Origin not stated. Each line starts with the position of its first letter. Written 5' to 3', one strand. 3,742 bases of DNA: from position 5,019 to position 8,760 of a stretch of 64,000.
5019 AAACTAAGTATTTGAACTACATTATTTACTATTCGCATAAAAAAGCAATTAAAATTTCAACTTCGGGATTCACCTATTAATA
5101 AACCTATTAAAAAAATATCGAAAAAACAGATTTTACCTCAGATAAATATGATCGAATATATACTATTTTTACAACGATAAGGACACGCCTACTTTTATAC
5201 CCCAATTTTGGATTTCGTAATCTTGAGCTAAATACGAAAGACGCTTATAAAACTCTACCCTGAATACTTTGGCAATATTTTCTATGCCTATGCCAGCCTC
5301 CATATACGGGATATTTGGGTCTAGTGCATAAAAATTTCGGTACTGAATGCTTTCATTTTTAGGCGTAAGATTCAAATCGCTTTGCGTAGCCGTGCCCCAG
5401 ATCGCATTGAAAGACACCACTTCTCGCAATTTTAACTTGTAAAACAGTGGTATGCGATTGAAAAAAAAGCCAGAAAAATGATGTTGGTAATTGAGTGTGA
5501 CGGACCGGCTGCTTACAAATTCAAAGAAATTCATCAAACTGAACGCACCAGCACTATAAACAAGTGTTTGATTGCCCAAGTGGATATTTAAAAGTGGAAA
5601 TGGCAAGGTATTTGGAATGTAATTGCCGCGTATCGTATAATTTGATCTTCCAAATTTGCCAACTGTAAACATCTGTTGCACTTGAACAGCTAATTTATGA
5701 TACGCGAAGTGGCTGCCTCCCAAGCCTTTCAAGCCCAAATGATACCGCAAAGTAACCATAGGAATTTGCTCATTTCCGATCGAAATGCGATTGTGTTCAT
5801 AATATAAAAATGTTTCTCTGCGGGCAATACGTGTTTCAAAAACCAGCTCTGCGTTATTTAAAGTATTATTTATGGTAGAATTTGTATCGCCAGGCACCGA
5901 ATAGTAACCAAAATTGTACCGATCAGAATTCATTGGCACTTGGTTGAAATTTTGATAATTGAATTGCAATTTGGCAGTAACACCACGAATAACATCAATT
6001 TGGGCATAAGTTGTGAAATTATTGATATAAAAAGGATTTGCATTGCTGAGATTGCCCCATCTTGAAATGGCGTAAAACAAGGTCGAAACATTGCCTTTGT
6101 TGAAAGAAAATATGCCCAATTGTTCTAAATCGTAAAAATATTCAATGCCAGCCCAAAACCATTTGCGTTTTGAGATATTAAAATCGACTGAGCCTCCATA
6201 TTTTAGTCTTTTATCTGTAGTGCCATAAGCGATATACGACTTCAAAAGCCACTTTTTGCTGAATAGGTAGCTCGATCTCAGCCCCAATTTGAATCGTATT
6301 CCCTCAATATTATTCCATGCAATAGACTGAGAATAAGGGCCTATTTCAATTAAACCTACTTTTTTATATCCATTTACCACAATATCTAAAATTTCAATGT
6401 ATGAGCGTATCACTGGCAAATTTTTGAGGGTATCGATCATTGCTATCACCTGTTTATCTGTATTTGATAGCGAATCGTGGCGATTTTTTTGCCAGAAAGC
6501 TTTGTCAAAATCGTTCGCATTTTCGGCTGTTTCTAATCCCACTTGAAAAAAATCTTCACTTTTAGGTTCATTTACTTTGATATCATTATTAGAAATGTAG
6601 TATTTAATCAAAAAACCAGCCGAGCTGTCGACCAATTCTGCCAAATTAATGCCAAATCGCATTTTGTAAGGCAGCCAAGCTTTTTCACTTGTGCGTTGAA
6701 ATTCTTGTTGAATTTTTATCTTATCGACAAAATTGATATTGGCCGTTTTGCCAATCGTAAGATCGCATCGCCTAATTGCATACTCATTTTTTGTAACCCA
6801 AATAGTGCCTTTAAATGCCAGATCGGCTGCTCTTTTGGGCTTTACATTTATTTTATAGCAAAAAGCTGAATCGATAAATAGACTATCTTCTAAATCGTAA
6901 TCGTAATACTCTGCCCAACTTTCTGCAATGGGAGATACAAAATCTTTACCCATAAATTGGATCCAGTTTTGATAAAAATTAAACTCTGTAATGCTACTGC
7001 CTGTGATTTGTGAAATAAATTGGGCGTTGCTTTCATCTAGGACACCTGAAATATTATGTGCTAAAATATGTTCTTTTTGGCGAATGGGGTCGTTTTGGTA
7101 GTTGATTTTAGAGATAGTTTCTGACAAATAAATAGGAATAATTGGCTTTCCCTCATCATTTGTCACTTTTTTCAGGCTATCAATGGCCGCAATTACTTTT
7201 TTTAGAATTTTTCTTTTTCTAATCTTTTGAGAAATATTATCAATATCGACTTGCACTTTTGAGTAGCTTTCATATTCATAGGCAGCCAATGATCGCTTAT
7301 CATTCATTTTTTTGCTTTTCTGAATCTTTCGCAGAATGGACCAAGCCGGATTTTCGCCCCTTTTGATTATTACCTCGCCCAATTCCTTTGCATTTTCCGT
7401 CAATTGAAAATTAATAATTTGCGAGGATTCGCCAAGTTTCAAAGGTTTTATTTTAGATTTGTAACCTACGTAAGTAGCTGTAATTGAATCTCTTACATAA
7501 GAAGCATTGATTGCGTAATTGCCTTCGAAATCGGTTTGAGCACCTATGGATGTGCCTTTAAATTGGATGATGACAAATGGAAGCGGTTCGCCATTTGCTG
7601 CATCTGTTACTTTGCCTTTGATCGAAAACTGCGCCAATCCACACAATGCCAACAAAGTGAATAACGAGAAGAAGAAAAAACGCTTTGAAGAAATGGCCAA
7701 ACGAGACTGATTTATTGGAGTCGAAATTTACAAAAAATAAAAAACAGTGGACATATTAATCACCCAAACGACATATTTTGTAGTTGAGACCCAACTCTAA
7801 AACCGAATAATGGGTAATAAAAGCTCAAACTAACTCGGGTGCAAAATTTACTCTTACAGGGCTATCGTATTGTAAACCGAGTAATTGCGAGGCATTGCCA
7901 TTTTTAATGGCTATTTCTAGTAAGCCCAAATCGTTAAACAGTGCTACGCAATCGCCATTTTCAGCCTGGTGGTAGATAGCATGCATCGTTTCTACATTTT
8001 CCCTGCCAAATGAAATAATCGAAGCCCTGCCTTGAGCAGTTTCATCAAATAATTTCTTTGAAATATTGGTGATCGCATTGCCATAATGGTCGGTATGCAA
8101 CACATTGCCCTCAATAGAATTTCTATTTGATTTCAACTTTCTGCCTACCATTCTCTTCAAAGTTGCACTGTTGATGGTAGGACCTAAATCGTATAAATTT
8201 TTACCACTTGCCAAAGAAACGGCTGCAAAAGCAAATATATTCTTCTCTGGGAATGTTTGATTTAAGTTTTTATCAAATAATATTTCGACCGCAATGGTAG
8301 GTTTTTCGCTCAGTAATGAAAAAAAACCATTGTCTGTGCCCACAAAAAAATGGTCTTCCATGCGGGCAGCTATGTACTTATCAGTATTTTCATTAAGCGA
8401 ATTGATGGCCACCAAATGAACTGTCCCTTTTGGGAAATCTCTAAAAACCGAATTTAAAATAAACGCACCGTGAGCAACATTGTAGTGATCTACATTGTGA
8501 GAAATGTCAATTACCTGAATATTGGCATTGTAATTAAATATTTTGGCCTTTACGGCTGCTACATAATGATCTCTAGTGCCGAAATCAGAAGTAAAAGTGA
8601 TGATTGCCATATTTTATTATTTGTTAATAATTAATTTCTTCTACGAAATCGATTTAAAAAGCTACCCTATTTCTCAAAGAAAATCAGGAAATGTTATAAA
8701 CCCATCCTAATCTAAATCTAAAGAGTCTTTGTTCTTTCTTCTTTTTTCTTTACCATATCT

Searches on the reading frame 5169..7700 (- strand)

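Call 7: search_protein_families(library=pfam, proteins=[window:5169-7700:-], max_evalue=0.01)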
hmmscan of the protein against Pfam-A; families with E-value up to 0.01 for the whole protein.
window:5169-7700:- (843 aa): 4 families
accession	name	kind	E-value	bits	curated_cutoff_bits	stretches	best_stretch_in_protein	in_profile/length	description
PF18939.6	DUF5686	-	5.2e-70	237.1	39.2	1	122-769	1-656/669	Family of unknown function (DUF5686)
PF13715.12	CarbopepD_reg_2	-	2.3e-18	66.5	32.2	1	27-112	1-88/88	CarboxypepD_reg-like domain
PF13620.12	CarboxypepD_reg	-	3.6e-09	37.3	32.3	1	26-101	1-82/82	Carboxypeptidase regulatory-like domain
PF17131.11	LolA_like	-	0.0051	16.9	30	0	248-315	51-121/184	Outer membrane lipoprotein-sorting protein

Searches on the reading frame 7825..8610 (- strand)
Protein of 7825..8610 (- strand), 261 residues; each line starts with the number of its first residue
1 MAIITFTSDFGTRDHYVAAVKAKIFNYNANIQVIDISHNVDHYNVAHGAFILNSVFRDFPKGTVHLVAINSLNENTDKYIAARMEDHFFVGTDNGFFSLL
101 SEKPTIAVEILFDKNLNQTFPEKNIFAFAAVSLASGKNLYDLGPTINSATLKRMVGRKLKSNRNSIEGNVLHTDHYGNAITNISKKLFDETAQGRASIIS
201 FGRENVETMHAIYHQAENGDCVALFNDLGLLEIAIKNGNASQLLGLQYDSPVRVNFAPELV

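Call 7: search_protein_families(library=pfam, proteins=[window:7825-8610:-], max_evalue=0.01)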
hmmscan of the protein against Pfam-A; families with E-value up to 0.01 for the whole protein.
window:7825-8610:- (261 aa): 2 families
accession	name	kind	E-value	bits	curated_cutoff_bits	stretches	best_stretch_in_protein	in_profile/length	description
PF01887.21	SAM_HAT_N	-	4.2e-42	143.8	26.3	1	4-143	1-145/145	SAM hydroxide adenosyltransferase N-terminal domain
PF20257.3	SAM_HAT_C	-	2.1e-22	79.7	25.5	1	168-253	1-84/84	SAM hydroxide adenosyltransferase C-terminal domain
